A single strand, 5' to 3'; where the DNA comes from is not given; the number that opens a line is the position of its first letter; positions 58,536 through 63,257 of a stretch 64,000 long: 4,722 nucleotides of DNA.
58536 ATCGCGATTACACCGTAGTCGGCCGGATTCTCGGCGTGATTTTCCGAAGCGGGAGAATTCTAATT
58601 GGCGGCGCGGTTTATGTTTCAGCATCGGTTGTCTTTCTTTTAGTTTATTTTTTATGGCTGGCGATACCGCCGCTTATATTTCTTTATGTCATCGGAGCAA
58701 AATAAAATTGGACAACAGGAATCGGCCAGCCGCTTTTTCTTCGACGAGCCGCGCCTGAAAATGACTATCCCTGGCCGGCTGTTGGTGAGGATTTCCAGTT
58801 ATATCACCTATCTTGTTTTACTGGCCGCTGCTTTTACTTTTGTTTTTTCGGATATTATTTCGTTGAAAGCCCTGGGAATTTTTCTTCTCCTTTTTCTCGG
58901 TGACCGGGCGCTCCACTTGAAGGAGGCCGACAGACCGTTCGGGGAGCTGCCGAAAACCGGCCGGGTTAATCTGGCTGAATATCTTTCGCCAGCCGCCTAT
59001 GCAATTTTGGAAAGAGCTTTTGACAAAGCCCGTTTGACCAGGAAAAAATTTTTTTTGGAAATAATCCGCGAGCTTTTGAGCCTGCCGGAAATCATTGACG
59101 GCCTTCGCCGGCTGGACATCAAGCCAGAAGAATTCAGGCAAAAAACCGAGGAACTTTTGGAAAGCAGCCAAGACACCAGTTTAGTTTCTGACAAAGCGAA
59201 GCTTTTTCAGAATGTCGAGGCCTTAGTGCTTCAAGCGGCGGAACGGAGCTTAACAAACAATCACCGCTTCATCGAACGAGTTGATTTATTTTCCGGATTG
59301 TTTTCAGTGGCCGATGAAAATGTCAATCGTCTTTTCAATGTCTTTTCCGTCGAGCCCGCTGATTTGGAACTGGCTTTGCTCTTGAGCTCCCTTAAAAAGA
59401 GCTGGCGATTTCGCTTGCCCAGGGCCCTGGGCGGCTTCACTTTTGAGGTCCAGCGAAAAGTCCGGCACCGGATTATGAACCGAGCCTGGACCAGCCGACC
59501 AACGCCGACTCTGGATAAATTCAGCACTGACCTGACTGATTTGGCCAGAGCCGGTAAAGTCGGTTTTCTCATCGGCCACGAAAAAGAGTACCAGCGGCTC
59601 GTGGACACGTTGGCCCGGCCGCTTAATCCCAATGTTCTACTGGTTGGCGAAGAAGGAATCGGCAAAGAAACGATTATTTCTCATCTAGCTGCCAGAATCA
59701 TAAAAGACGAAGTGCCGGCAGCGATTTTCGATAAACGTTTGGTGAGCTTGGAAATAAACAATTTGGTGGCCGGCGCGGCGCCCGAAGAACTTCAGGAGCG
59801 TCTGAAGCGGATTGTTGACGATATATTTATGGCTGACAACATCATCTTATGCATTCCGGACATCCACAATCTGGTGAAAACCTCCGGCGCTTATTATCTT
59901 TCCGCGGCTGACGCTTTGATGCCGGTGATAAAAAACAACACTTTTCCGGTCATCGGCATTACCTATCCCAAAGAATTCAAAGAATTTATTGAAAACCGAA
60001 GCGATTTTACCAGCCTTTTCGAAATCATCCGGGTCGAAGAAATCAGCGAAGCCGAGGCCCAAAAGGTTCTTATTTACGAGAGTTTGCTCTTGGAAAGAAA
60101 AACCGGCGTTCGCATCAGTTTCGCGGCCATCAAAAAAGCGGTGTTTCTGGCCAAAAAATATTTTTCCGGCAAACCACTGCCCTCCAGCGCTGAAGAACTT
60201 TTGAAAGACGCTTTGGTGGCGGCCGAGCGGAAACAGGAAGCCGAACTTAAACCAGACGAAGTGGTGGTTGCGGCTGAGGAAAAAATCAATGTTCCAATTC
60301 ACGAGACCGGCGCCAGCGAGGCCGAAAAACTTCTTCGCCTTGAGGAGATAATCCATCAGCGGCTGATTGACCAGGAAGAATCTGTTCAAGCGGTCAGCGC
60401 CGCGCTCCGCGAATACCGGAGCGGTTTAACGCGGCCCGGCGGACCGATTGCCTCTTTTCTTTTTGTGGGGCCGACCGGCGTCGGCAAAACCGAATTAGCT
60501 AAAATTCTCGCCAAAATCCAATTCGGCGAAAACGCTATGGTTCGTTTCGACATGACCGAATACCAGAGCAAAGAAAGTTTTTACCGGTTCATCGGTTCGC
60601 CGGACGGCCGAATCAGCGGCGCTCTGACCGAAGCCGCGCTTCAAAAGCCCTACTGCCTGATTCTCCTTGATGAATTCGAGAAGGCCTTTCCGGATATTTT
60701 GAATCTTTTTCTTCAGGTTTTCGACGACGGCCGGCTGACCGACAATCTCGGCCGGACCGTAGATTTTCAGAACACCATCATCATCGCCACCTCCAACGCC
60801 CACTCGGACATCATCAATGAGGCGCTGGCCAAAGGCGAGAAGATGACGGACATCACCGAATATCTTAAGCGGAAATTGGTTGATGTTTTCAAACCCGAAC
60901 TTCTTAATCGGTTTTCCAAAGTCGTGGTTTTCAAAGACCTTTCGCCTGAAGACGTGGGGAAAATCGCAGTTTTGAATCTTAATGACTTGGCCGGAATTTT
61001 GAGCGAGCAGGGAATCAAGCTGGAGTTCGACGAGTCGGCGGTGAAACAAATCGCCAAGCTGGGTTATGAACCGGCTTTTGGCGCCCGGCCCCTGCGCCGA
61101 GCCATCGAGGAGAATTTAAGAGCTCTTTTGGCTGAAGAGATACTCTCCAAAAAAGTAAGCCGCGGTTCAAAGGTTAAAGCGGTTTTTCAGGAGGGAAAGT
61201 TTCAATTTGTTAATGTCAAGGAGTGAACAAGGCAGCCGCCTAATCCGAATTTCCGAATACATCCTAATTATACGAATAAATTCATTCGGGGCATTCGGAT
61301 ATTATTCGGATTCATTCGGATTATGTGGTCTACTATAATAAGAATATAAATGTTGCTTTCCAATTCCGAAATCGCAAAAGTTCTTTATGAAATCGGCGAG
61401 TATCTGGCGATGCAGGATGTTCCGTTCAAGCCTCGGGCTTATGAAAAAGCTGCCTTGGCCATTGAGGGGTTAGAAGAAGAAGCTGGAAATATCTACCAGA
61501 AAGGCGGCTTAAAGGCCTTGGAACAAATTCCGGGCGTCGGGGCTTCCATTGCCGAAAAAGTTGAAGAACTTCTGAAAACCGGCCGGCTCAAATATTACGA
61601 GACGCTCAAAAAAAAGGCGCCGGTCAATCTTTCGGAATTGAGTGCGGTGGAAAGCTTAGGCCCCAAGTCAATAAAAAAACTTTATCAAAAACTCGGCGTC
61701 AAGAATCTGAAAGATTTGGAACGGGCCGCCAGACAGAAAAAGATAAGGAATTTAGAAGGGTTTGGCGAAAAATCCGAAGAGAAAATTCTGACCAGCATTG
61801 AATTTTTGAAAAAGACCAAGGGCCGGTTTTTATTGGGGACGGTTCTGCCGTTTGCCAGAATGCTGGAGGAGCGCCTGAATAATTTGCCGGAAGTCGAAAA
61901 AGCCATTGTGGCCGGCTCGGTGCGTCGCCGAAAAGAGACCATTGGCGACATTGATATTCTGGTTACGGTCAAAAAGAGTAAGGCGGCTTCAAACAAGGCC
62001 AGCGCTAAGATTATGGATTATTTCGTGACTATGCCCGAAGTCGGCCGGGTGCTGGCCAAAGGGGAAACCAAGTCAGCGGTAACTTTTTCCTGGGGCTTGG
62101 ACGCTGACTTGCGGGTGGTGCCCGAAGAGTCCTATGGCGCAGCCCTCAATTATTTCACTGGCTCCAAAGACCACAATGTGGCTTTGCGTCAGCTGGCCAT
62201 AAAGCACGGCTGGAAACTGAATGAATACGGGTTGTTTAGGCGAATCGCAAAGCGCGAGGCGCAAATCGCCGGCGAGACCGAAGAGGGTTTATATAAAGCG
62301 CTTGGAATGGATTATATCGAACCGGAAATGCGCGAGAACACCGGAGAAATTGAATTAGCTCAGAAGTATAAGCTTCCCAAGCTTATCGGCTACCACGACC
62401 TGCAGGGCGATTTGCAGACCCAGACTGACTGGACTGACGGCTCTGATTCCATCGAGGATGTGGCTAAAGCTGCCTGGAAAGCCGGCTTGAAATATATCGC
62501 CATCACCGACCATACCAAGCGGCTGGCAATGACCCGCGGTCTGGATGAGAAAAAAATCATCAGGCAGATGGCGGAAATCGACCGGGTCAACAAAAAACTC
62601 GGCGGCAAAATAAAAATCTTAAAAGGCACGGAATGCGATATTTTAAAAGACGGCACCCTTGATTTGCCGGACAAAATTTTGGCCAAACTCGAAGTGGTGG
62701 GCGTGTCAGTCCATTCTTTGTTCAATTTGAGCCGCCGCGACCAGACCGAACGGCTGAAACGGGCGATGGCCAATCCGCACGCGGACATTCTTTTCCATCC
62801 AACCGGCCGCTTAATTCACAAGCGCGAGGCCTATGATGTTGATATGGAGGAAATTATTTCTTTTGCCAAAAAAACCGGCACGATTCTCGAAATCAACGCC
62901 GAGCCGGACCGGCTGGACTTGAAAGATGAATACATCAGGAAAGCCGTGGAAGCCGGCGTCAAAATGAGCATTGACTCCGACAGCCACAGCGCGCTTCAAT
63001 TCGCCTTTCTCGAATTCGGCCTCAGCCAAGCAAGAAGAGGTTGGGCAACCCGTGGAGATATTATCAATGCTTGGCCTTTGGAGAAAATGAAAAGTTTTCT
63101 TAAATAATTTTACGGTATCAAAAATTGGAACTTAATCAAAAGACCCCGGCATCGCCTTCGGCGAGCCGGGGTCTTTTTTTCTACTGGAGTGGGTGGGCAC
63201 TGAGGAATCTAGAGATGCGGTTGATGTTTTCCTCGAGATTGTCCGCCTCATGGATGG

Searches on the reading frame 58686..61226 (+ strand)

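Call 64: search_protein_families(library=pfam, proteins=[window:58686-61226:+], max_evalue=0.00001)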
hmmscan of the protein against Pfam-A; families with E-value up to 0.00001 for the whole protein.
window:58686-61226:+ (846 aa): 8 families
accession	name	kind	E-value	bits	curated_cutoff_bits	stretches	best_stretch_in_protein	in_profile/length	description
PF07724.20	AAA_2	-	1.9e-48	165.1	27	1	587-745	2-165/166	AAA domain (Cdc48 subfamily)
PF10431.15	ClpB_D2-small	-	1.1e-22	80.3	21.9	1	752-831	1-80/81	C-terminal, D2-small domain, of ClpB protein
PF00004.35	AAA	-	2.4e-19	70.5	21.2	1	592-720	2-123/131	ATPase family associated with various cellular activities (AAA)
PF07728.20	AAA_5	-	7.6e-15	55.6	22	1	591-707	2-125/139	AAA domain (dynein-related subfamily)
PF13191.12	AAA_16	-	8.9e-07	30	32.6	0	295-342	2-52/167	AAA ATPase domain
PF20720.3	nSTAND3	-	8.9e-07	29.2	27.2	0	302-343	7-46/155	Novel STAND NTPase 3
PF00158.32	Sigma54_activat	-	5.7e-06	26.6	20.2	0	589-711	23-150/168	Sigma-54 interaction domain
PF12775.13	AAA_7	-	6.7e-06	26.2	25.8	0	590-665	35-110/181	P-loop containing dynein motor region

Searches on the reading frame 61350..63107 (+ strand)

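Call 64: search_protein_families(library=pfam, proteins=[window:61350-63107:+], max_evalue=0.00001)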
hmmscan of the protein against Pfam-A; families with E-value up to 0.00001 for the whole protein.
window:61350-63107:+ (585 aa): 5 families
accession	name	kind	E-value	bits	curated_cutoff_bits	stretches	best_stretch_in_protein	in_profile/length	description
PF14791.11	DNA_pol_B_thumb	-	5.2e-24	84.3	25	1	265-329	1-63/63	DNA polymerase beta thumb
PF14716.13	HHH_8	-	1.2e-14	54.8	30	1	5-80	3-73/73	Helix-hairpin-helix domain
PF02811.25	PHP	-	6.5e-08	33.5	26.4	1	355-434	2-68/164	PHP domain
PF14520.12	HHH_5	-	1.4e-07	32.3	27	1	95-147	2-52/57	Helix-hairpin-helix domain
PF14792.12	DNA_pol_B_palm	-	2.2e-07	31.6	25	1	171-227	13-68/113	DNA polymerase beta palm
